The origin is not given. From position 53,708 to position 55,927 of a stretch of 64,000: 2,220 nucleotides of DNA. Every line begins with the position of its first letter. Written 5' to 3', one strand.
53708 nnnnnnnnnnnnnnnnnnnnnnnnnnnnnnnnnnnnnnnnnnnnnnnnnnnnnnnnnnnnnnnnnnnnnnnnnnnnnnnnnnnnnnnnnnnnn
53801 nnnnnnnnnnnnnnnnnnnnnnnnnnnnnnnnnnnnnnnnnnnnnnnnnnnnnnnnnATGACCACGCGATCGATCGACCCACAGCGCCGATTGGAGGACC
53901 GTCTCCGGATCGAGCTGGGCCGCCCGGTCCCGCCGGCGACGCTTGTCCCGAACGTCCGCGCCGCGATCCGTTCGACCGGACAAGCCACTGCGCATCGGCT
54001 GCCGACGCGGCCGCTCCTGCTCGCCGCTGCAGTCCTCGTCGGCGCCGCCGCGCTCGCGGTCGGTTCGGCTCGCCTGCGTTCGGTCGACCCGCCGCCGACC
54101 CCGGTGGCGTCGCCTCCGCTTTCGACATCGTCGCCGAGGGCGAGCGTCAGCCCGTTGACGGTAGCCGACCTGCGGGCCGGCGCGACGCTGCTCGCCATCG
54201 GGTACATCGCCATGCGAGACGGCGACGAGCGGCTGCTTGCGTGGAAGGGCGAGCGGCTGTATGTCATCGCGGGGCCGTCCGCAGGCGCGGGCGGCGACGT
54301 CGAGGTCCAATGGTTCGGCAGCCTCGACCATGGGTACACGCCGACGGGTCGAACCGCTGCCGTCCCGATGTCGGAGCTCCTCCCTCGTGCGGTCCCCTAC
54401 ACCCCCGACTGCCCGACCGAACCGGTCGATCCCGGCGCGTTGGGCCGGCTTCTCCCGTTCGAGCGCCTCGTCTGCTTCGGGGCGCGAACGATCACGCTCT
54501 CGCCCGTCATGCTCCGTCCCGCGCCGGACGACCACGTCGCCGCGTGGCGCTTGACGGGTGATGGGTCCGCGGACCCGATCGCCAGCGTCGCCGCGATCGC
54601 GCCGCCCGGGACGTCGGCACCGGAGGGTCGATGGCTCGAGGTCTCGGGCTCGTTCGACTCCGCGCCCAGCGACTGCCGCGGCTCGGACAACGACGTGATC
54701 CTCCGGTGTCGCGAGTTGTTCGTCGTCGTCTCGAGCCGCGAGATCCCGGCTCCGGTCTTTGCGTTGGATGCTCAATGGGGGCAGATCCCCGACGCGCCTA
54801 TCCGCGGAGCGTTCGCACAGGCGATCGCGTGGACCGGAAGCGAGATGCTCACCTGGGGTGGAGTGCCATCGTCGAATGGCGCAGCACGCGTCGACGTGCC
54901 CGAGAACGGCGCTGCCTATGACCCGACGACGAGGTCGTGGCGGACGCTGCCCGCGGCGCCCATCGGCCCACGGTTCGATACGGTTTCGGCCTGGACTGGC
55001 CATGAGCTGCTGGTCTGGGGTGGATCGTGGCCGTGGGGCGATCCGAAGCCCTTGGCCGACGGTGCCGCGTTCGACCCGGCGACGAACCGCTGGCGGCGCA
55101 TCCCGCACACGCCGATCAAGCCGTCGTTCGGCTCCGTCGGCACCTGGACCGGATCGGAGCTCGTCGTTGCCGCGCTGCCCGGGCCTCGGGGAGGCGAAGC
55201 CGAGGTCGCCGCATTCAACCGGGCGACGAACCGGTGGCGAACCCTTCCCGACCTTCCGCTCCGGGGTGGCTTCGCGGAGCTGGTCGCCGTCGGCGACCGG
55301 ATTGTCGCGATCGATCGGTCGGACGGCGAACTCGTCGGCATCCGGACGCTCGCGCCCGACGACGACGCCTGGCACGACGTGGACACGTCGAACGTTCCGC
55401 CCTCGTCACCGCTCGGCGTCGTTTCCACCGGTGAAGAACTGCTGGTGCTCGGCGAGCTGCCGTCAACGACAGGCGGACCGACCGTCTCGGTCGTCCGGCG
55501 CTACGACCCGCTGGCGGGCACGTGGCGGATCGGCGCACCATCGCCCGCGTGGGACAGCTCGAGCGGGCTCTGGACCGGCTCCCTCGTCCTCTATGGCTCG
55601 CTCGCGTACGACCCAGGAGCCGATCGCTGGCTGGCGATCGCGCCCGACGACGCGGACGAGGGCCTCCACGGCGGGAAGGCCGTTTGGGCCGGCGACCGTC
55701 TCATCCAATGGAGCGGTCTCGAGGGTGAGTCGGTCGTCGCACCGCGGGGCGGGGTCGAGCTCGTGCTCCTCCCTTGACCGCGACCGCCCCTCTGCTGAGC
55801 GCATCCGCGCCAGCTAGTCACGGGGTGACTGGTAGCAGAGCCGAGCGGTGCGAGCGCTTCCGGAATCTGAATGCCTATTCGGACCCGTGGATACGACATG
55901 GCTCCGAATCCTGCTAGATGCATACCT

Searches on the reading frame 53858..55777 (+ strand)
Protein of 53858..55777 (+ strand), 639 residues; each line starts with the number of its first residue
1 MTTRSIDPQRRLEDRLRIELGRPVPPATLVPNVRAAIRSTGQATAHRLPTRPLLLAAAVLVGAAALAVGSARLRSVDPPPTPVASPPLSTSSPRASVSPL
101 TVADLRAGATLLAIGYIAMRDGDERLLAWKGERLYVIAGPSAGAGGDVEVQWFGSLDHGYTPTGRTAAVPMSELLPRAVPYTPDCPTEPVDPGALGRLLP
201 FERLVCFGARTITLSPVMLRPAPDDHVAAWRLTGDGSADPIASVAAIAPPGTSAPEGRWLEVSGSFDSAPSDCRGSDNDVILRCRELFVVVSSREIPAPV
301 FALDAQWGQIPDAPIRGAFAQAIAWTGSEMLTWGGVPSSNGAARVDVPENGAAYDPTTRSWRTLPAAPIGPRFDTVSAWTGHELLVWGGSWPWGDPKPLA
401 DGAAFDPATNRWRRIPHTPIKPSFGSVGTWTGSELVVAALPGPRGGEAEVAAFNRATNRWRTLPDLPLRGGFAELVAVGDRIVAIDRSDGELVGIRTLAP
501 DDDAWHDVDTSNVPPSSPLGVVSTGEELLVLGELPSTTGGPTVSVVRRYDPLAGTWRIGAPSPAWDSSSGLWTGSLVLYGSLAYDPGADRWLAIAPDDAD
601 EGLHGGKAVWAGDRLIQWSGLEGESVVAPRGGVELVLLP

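Call 23: search_protein_families(library=pfam, proteins=[window:53858-55777:+], max_evalue=0.00001)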
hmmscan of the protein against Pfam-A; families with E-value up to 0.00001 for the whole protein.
window:53858-55777:+ (639 aa): 5 families
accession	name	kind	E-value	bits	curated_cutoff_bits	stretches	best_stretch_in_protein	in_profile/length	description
PF13964.12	Kelch_6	-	1.2e-11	44.6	25.3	0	381-419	11-47/50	Kelch motif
PF01344.31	Kelch_1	-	4.8e-10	39.2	20.1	0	381-416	11-43/46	Kelch motif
PF24681.1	Kelch_KLHDC2_KLHL20_DRC7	-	2.1e-08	34.2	50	1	322-518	3-204/221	KLHDC2/KLHL20/DRC7 Kelch-repeats domain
PF07646.21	Kelch_2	-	1.2e-06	28.6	21.3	0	372-416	2-45/48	Kelch motif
PF24996.1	NANM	-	3.4e-06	26.6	45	0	404-471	170-240/350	N-acetylneuraminate epimerase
